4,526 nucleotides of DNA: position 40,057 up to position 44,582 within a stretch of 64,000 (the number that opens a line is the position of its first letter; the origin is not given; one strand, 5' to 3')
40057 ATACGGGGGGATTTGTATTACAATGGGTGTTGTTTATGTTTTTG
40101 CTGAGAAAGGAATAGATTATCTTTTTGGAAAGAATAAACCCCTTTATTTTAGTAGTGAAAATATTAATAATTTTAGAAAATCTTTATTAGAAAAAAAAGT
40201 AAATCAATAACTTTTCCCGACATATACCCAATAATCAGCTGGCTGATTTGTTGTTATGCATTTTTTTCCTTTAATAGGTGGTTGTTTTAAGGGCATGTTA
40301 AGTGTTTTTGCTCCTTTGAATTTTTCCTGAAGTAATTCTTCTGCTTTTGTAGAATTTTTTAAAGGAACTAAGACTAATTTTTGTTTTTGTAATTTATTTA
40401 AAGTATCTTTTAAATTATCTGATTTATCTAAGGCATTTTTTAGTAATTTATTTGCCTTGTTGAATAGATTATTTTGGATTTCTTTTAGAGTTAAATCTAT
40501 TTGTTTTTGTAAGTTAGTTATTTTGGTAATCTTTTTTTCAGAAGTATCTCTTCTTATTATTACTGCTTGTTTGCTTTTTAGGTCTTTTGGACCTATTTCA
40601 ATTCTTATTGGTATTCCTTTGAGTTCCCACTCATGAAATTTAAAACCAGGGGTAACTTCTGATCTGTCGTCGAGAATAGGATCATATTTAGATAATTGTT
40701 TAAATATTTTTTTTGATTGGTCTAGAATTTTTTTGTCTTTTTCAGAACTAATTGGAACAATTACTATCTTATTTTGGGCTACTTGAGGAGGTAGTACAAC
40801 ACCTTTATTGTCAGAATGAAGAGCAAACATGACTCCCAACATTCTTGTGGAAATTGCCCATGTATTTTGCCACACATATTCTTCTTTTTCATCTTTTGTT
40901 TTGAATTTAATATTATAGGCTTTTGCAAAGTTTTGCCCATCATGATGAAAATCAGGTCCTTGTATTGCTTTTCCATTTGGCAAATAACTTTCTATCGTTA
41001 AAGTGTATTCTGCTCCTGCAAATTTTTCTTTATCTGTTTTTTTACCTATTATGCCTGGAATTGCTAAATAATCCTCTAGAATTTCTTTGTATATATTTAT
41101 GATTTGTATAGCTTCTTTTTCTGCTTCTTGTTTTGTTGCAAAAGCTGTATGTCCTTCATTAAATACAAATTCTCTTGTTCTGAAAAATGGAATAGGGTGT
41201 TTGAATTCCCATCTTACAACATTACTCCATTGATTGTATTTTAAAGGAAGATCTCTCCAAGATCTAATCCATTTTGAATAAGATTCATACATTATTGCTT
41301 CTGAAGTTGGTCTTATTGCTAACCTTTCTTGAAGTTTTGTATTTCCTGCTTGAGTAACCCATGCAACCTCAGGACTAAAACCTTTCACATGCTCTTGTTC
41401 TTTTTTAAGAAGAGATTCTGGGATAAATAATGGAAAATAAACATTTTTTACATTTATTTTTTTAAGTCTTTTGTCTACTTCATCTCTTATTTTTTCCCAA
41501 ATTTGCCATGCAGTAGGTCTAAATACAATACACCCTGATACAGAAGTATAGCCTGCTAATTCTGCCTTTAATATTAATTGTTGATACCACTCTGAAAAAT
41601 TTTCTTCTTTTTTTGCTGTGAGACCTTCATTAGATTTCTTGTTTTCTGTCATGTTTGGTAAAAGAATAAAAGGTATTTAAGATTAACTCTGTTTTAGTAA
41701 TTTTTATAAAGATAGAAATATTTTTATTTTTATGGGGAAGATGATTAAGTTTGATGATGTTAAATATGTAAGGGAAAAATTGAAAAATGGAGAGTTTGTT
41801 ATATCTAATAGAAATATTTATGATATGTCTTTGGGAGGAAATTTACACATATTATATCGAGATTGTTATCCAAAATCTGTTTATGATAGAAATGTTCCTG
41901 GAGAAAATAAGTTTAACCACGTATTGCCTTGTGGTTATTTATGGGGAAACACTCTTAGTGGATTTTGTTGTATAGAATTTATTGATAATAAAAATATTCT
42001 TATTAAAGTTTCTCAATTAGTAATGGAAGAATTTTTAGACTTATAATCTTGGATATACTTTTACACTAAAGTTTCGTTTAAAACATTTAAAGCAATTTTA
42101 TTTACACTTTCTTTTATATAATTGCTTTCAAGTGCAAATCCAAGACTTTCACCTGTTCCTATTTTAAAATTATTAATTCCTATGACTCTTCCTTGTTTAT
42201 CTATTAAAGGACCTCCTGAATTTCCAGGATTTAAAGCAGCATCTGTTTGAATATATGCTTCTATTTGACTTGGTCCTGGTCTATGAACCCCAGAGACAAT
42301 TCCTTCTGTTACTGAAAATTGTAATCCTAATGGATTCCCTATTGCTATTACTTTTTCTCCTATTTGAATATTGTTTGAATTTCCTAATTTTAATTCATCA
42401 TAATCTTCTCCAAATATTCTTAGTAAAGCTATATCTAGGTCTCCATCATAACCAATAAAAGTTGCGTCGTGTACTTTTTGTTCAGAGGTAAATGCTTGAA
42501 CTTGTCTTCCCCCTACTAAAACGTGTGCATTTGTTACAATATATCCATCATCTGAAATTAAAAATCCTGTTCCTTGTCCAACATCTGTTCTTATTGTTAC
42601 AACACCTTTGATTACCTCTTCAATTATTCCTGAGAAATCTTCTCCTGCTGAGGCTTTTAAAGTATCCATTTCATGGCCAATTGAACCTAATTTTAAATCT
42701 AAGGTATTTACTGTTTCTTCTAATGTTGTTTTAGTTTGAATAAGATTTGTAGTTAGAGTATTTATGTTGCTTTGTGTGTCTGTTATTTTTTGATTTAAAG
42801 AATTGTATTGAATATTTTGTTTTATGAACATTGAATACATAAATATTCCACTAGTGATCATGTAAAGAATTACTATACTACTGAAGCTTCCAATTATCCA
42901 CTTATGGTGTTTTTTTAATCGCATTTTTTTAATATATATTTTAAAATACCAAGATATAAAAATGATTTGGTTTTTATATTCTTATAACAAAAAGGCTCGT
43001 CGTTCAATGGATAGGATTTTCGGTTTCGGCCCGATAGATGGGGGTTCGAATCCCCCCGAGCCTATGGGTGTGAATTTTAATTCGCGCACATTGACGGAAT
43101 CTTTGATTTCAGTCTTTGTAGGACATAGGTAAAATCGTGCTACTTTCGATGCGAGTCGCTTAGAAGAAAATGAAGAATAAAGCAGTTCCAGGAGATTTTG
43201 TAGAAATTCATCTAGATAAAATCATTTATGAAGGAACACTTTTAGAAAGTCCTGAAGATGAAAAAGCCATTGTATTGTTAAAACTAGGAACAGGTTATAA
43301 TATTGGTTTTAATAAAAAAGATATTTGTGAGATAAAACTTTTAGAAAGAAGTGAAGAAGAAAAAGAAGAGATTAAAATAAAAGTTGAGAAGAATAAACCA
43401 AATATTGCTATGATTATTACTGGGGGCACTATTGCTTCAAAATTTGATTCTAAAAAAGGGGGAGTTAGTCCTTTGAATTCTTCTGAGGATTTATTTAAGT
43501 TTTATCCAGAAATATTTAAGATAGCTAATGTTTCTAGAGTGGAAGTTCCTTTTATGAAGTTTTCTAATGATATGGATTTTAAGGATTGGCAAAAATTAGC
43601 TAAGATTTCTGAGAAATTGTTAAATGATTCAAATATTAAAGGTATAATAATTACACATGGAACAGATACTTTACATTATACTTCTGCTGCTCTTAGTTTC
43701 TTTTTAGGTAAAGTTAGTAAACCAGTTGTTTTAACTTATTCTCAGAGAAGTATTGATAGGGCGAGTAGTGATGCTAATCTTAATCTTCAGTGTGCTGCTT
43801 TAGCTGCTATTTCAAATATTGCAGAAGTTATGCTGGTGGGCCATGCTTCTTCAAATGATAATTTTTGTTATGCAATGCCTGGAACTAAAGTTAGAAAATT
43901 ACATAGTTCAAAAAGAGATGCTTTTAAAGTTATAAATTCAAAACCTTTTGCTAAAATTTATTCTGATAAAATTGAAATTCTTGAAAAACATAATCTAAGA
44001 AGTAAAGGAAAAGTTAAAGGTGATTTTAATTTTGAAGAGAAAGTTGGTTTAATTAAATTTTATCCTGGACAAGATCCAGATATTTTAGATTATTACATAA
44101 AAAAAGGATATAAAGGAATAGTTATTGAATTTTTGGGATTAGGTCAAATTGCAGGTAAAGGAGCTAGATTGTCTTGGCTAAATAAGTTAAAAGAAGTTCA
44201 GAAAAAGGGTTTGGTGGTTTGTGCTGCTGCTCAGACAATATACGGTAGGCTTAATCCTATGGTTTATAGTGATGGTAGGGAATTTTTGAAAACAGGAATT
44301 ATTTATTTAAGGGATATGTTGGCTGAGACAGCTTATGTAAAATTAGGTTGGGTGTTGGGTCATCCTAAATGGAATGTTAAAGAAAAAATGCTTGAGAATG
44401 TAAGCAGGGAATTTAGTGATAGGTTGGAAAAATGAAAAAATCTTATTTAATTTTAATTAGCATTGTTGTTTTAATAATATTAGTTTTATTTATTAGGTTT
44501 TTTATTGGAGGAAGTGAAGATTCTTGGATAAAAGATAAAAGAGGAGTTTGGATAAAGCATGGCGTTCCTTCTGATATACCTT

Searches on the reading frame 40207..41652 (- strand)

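Call 63: search_protein_families(library=pfam, proteins=[window:40207-41652:-], max_evalue=0.001)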
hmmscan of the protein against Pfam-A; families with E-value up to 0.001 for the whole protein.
window:40207-41652:- (482 aa): 3 families
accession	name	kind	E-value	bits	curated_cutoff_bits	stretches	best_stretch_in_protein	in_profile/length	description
PF00587.30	tRNA-synt_2b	-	3.8e-19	69.9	29.3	1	107-276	7-176/179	tRNA synthetase class II core domain (G, H, P, S and T)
PF03129.25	HGTP_anticodon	-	2.7e-16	59.9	21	1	295-383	1-89/94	Anticodon binding domain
PF09180.16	ProRS-C_1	-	6.3e-12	45.9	31.5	1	417-482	4-71/71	Prolyl-tRNA synthetase, C-terminal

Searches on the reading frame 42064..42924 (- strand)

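Call 63: search_protein_families(library=pfam, proteins=[window:42064-42924:-], max_evalue=0.001)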
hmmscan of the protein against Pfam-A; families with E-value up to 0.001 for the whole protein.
window:42064-42924:- (287 aa): 3 families
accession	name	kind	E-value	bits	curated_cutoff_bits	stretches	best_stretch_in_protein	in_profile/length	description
PF13365.12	Trypsin_2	-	4.3e-36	125.3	27.6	1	118-250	1-144/144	Trypsin-like peptidase domain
PF00089.32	Trypsin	-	4.1e-16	59.9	20.6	1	118-269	27-215/220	Trypsin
PF10459.15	Peptidase_S46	-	0.00022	20.5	22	0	233-251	632-650/698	Peptidase S46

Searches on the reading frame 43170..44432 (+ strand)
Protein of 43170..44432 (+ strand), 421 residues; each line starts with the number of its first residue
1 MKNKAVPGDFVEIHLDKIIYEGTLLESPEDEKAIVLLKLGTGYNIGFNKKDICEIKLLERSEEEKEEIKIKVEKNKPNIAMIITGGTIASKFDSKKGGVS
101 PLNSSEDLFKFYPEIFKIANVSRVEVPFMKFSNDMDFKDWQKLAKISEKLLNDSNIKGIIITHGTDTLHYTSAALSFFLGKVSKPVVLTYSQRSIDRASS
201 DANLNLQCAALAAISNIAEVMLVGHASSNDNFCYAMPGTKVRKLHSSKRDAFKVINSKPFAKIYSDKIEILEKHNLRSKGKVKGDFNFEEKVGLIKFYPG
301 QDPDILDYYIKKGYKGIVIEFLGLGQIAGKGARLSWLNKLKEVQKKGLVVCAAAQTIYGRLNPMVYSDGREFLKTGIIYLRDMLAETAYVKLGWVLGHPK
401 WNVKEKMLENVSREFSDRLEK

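Call 63: search_protein_families(library=pfam, proteins=[window:43170-44432:+], max_evalue=0.001)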
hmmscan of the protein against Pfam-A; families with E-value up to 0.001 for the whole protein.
window:43170-44432:+ (421 aa): 3 families
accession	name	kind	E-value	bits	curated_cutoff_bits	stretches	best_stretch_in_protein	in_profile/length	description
PF00710.25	Asparaginase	-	7.6e-50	169.6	22.5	1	78-273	1-190/193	Asparaginase, N-terminal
PF17763.6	Asparaginase_C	-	1.4e-22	80.2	34.6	1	291-400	1-105/114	Glutaminase/Asparaginase C-terminal domain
PF18195.6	GatD_N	-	1.5e-12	47.2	25.7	1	7-58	3-54/54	GatD N-terminal domain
